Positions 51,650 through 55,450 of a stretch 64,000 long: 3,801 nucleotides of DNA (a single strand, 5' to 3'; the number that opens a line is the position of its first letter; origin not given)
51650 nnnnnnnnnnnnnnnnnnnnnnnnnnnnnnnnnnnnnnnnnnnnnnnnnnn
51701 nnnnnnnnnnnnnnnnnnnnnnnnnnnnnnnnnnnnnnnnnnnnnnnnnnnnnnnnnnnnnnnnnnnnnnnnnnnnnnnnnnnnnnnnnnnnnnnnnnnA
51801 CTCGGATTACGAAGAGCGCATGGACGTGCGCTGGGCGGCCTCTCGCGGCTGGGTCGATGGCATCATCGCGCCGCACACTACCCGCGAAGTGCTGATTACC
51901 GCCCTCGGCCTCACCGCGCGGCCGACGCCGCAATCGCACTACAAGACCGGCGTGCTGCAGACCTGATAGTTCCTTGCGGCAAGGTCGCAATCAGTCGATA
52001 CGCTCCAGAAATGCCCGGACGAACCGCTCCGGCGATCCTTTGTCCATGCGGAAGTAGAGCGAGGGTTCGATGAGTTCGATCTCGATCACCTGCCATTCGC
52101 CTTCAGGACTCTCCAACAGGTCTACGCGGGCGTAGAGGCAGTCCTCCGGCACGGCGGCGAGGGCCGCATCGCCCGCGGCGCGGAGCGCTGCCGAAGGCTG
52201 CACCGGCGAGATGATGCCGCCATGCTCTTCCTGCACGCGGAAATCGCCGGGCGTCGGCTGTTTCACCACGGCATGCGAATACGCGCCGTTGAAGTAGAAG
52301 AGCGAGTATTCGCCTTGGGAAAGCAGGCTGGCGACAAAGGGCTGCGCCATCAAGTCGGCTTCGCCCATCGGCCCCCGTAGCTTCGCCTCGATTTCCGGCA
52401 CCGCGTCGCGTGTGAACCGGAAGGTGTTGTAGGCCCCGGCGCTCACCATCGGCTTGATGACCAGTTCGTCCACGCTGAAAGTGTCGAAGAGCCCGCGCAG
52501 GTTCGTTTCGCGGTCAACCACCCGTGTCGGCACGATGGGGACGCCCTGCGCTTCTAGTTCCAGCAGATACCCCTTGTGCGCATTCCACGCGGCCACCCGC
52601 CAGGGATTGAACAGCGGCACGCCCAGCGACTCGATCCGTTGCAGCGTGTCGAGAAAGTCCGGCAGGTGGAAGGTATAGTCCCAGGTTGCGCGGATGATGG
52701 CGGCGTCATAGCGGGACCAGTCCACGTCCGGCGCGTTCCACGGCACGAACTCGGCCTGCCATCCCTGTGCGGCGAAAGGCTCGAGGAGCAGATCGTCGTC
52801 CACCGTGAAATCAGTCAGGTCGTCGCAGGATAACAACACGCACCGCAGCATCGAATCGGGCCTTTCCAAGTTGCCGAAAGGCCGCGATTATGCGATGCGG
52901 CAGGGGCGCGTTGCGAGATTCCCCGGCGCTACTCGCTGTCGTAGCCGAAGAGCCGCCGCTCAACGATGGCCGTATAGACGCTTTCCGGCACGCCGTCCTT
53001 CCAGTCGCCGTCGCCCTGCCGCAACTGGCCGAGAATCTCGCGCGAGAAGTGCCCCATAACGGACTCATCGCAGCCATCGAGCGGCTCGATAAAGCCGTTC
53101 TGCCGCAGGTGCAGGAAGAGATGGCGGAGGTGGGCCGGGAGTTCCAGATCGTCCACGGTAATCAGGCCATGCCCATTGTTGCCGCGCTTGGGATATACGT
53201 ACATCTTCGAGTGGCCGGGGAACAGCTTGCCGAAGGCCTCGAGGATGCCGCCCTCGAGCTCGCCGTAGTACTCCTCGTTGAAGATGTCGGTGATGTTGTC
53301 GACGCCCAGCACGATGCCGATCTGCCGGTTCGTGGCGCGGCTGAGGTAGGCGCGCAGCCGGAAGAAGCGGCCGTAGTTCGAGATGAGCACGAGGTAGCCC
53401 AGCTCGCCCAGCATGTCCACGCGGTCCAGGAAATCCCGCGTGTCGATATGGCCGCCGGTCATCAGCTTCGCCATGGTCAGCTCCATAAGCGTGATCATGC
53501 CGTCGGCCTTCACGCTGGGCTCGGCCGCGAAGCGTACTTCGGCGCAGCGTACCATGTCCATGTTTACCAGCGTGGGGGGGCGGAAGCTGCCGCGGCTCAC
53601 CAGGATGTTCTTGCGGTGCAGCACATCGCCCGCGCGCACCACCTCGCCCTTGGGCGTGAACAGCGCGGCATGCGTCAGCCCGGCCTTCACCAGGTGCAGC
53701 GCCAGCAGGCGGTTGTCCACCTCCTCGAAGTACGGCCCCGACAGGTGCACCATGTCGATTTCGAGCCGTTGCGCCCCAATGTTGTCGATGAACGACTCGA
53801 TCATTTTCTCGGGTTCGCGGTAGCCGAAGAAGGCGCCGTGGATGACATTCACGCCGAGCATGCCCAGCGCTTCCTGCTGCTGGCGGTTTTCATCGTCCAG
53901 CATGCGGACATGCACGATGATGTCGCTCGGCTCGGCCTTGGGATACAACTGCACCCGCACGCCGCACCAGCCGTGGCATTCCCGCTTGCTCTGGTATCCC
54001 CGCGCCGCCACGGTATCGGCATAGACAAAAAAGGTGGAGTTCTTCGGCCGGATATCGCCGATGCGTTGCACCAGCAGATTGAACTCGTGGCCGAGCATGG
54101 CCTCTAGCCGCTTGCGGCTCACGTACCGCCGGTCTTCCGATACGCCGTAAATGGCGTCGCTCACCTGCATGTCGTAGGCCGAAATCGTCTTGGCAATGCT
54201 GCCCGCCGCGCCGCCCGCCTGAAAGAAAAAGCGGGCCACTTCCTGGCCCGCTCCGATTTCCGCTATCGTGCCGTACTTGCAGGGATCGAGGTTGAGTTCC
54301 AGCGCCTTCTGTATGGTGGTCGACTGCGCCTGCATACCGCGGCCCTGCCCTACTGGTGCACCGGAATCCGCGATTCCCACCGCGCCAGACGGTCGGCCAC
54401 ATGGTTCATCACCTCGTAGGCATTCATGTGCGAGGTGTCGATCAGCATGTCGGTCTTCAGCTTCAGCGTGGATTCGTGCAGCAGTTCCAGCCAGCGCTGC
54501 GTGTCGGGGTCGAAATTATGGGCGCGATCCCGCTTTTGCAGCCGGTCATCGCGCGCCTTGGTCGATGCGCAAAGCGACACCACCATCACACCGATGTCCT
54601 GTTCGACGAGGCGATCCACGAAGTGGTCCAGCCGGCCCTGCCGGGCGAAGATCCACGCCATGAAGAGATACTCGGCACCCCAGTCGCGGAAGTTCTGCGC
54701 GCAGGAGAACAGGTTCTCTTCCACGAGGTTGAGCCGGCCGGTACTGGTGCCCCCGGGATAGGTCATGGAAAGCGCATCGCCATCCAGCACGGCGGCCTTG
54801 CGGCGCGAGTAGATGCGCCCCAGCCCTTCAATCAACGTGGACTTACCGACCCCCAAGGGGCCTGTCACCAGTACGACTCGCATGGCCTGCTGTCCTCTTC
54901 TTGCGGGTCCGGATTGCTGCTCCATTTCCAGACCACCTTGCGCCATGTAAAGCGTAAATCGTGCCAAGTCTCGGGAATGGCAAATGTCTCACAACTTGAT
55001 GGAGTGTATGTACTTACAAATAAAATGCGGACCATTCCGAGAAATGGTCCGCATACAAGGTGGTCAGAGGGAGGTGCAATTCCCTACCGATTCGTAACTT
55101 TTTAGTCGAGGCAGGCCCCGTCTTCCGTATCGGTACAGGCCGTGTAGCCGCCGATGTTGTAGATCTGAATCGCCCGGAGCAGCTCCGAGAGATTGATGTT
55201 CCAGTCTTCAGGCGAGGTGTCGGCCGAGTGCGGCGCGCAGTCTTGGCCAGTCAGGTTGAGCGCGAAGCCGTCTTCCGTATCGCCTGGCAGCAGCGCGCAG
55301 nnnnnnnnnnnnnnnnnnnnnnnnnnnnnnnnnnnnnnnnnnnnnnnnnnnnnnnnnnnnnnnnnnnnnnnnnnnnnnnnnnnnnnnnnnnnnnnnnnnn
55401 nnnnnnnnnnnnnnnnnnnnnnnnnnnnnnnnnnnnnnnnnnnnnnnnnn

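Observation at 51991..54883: Three-gene minus-strand operon: P-loop kinase, unknown 468-aa protein, ATP-grasp ligase; a candidate small-molecule or peptide modification pathway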

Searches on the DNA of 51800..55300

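Call 89: search_rna_families(source=window, start=51800, end=55300, threshold=evalue, max_evalue=1)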
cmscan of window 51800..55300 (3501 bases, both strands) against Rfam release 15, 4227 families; matches with E-value up to 1: 0.
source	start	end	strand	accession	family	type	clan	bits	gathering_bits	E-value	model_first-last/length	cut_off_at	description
